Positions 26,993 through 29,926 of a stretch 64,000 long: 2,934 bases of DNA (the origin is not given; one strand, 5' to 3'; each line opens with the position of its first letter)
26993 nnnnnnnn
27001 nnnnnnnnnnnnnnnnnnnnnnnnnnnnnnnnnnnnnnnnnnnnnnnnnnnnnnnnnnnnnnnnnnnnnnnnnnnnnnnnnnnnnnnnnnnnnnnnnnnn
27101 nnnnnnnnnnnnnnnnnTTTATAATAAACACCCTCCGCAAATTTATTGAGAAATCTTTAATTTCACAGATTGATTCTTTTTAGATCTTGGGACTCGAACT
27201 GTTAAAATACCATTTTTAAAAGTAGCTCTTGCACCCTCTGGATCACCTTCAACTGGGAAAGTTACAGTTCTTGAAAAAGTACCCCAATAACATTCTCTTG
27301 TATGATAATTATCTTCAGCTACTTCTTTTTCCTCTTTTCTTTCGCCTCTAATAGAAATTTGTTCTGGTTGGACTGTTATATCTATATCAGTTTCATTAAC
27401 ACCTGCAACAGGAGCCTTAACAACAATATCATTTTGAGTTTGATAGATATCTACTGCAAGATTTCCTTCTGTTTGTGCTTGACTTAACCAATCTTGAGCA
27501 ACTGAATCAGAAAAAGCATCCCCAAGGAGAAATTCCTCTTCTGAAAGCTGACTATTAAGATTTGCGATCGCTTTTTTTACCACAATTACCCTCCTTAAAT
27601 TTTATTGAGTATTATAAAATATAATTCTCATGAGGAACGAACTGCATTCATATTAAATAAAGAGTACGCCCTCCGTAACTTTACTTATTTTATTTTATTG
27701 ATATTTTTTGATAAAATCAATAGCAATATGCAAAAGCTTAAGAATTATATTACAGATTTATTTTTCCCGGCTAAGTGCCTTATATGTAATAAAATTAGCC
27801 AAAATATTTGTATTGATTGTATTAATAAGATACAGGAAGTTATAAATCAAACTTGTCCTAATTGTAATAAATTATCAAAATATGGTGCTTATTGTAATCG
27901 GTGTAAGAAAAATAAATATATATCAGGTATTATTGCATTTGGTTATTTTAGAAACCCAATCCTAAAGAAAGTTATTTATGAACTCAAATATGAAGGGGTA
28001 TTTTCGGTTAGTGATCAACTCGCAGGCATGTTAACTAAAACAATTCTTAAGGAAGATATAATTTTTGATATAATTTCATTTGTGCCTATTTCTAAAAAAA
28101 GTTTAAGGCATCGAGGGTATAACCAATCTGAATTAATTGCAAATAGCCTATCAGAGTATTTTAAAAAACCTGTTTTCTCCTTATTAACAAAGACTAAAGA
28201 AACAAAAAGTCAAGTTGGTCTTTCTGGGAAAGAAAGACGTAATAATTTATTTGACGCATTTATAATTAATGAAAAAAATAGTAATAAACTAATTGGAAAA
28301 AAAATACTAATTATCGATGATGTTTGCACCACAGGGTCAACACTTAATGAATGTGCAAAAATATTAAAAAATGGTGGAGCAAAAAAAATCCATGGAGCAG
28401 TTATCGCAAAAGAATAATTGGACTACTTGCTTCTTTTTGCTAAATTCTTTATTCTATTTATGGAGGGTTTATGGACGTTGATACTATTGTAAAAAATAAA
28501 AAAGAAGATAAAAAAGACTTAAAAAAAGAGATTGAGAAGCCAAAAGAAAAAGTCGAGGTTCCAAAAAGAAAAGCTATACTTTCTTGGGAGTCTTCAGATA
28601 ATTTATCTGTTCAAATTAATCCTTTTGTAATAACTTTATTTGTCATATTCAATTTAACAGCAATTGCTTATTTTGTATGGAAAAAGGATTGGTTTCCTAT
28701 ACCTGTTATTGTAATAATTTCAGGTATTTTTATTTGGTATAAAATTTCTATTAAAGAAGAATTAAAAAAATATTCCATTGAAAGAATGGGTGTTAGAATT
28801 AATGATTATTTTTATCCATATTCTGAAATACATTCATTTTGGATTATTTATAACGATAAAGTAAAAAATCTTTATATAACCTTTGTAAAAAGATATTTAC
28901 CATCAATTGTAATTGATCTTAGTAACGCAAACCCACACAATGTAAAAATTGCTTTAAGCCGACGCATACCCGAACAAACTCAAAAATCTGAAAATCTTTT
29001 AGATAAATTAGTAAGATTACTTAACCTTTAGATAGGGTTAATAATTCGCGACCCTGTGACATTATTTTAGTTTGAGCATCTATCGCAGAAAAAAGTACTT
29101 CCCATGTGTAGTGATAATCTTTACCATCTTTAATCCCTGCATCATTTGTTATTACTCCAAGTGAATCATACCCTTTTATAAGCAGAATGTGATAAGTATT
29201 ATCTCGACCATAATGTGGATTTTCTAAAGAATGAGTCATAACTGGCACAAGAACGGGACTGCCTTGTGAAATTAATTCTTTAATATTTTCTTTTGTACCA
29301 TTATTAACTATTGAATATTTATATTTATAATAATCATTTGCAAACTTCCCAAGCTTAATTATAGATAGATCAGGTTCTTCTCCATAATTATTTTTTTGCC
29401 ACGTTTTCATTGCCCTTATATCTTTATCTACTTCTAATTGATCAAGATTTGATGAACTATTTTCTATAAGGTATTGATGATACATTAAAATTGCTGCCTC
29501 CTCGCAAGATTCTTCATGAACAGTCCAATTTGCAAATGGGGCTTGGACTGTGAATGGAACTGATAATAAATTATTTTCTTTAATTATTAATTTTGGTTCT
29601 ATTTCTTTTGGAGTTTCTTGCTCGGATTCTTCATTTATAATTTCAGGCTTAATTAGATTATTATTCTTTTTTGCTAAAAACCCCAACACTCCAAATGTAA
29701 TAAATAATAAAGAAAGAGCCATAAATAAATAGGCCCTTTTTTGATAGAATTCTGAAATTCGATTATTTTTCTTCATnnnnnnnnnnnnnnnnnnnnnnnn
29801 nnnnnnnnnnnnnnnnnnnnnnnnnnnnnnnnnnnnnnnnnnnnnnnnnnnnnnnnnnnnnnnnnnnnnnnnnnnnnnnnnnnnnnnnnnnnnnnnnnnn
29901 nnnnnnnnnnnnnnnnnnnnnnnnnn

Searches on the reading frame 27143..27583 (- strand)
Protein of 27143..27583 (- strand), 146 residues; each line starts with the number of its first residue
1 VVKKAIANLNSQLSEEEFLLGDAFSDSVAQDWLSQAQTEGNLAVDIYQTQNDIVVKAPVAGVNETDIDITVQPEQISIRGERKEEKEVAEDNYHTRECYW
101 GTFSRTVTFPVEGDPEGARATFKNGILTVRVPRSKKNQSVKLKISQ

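Call 11: search_protein_families(library=pfam, proteins=[window:27143-27583:-])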
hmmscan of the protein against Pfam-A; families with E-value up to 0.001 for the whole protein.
window:27143-27583:- (146 aa): 2 families
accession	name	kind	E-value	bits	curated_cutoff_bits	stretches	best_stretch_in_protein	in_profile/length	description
PF00011.27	HSP20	-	1.6e-17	63.9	20.8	1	45-139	1-93/102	Hsp20/alpha crystallin family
PF04969.22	CS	-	0.00013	23.3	21.3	1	45-91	4-52/78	CS domain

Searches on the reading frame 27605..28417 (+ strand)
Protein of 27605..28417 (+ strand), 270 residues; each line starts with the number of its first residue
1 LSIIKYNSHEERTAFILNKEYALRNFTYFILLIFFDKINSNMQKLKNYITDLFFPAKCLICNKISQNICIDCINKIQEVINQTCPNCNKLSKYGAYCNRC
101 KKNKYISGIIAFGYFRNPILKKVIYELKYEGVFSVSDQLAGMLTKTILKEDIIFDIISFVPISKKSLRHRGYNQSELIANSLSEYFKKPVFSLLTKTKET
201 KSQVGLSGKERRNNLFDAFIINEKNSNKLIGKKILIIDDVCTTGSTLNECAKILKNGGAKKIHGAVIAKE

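Call 11: search_protein_families(library=pfam, proteins=[window:27605-28417:+])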
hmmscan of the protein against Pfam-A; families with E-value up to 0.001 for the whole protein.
window:27605-28417:+ (270 aa): 3 families
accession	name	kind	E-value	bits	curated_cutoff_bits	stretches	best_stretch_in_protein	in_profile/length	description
PF00156.33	Pribosyltran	-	2e-12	47.1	26.3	1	176-268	41-124/158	Phosphoribosyl transferase domain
PF18912.6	DZR_2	-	9.9e-09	35.4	27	1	50-101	2-56/56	Double zinc ribbon domain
PF24390.1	PRTase-CE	-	0.00012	22.5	27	1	157-253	46-127/253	PRTase-CE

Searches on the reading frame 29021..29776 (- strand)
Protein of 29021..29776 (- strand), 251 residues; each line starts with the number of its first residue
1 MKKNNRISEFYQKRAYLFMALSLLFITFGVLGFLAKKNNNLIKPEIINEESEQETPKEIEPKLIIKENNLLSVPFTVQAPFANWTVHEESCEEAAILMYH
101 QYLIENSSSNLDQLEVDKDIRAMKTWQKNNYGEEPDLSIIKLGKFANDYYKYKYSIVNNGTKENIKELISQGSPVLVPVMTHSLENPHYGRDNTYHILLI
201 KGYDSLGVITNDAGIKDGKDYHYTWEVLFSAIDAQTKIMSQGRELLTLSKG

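Call 11: search_protein_families(library=pfam, proteins=[window:29021-29776:-])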
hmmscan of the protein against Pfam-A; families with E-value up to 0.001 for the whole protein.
window:29021-29776:- (251 aa): 1 family
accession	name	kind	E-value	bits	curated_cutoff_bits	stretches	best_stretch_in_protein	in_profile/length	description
PF13529.12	Peptidase_C39_2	-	2.3e-11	44.9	24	1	71-212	1-141/143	Peptidase_C39 like family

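Call 64: find_homologous_proteins(query=window:29021-29776:-, max_evalue=1e-20)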
Query window:29021-29776:- (251 aa): 229 proteins with E <= 1e-20 among 906 candidates; the best 120 are listed.
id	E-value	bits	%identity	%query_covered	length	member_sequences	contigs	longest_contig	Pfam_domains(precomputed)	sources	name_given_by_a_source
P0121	5.3e-151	519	100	93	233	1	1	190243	PF13529.14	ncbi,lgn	-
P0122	3.8e-121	421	76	100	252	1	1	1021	PF13529.14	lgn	-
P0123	3.1e-75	271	54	93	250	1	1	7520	PF13529.14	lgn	-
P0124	9.6e-75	269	51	99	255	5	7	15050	PF13529.14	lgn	-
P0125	1.4e-74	269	51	92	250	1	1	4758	PF13529.14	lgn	-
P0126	1.5e-74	269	54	83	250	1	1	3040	PF13529.14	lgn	-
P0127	3.0e-74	268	54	94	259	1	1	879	PF13529.14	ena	-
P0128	7.2e-74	267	51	95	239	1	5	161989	PF13529.14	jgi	jgi:hypothetical protein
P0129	2.1e-73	265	57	75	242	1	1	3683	PF13529.14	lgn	-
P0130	8.4e-73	263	51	100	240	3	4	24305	PF13529.14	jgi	jgi:hypothetical protein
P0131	8.7e-73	263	50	96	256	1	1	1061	PF13529.14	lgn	-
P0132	8.8e-73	263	48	95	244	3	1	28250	PF13529.14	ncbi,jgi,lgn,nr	ncbi:MAG: C39 family peptidase [Patescibacteria group bacterium]|jgi:hypothetical protein|nr:C39 fam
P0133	1.1e-72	263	51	94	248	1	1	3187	PF13529.14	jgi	-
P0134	4.5e-72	261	55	88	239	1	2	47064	PF13529.14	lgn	-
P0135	4.8e-72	261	54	92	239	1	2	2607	PF13529.14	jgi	jgi:hypothetical protein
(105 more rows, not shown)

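Call 65: find_encoding_contigs(protein=P0122, flank=2000, max_places=5)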
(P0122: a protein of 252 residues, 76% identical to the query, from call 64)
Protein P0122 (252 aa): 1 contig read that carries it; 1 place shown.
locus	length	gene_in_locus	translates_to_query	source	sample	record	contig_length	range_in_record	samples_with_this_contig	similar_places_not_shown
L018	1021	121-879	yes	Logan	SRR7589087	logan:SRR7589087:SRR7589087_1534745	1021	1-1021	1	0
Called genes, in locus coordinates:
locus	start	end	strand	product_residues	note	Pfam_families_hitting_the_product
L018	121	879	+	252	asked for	PF13529:Peptidase_C39_2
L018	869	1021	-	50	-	?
